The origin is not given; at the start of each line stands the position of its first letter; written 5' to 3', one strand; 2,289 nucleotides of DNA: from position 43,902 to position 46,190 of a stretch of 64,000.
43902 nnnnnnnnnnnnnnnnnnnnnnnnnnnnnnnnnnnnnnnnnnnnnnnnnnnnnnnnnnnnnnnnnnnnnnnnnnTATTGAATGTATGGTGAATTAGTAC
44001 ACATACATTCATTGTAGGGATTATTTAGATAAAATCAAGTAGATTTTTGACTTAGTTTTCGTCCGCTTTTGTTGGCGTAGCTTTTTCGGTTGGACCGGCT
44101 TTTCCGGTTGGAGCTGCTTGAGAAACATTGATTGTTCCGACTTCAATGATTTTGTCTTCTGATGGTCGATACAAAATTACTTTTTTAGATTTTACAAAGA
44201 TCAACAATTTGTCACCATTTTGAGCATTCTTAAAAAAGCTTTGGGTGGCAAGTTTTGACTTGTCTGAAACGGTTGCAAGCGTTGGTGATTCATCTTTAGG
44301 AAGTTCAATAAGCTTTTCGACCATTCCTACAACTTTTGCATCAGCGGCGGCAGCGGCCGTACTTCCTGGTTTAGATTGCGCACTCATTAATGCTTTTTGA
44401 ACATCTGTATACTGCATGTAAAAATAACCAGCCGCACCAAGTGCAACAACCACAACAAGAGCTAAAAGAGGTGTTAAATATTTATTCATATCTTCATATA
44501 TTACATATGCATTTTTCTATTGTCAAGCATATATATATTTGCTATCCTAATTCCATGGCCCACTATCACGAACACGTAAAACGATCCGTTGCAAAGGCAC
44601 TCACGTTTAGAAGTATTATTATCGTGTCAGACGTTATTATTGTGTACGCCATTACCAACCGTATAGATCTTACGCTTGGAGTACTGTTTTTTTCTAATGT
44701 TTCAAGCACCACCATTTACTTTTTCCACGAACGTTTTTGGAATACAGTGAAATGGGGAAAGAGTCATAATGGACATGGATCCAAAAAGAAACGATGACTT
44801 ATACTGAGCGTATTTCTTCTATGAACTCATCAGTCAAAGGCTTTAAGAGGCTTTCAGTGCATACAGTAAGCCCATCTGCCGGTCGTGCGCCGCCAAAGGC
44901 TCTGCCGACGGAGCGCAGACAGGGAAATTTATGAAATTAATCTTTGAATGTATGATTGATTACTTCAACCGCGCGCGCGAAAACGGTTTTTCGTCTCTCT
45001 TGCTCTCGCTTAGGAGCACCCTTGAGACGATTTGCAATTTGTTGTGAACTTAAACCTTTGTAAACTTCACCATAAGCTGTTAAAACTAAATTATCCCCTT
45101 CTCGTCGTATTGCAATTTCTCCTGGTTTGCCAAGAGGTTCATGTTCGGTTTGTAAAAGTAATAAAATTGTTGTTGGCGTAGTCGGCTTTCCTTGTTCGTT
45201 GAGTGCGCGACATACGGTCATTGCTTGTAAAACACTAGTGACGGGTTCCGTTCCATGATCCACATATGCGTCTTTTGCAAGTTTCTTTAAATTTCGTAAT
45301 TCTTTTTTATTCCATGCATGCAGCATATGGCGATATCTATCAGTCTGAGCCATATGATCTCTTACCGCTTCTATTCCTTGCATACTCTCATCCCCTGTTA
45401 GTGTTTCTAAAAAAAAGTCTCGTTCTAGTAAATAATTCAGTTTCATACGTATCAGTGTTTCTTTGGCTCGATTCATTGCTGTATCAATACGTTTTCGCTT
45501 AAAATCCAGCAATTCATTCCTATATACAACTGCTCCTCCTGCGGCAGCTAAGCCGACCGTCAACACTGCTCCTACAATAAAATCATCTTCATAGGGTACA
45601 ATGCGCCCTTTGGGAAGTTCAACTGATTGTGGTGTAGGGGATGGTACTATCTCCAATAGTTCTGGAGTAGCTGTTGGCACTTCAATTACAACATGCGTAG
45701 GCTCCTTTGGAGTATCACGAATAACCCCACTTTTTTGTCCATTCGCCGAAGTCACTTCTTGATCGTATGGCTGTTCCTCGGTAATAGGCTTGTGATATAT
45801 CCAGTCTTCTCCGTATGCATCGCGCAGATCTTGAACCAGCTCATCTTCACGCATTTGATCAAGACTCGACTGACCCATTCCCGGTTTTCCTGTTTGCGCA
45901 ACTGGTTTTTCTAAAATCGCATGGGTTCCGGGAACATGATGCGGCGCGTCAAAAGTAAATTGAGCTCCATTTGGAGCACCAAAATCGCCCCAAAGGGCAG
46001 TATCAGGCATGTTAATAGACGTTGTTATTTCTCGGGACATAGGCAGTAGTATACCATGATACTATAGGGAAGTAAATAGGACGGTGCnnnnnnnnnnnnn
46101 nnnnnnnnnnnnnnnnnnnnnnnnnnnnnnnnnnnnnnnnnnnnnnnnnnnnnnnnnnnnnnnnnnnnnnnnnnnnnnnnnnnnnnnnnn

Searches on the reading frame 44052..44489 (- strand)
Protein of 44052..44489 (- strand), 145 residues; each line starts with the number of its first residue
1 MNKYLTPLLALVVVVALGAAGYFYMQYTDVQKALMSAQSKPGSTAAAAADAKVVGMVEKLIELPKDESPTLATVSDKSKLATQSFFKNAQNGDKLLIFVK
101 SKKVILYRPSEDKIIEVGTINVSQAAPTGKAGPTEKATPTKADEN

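Call 12: search_protein_families(library=pfam, proteins=[window:44052-44489:-], max_evalue=0.001)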
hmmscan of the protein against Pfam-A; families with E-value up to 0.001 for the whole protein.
window:44052-44489:- (145 aa): 0 families

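Call 73: search_protein_families(library=pfam, proteins=[window:44052-44489:-], max_evalue=1)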
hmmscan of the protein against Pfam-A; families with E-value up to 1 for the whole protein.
window:44052-44489:- (145 aa): 3 families
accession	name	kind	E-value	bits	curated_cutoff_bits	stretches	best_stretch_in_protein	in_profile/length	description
PF22852.1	SoxE_N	-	0.0098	16.2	27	1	11-28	15-32/48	Sulfocyanin, N-terminal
PF09806.14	CDK2AP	-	0.028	15.1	26.2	1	24-77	106-157/209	Cyclin-dependent kinase 2-associated protein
PF12685.13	SpoIIIAH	-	0.032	14.6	30.6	1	9-90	5-88/191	SpoIIIAH-like protein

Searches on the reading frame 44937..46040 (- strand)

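Call 12: search_protein_families(library=pfam, proteins=[window:44937-46040:-], max_evalue=0.001)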
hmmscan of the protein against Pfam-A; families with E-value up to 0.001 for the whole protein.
window:44937-46040:- (367 aa): 0 families

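Call 73: search_protein_families(library=pfam, proteins=[window:44937-46040:-], max_evalue=1)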
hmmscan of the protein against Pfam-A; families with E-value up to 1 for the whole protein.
window:44937-46040:- (367 aa): 1 family
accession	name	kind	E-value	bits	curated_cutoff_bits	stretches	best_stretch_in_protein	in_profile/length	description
PF05890.17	Ebp2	-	0.12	12.5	28.8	1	187-260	55-123/246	Eukaryotic rRNA processing protein EBP2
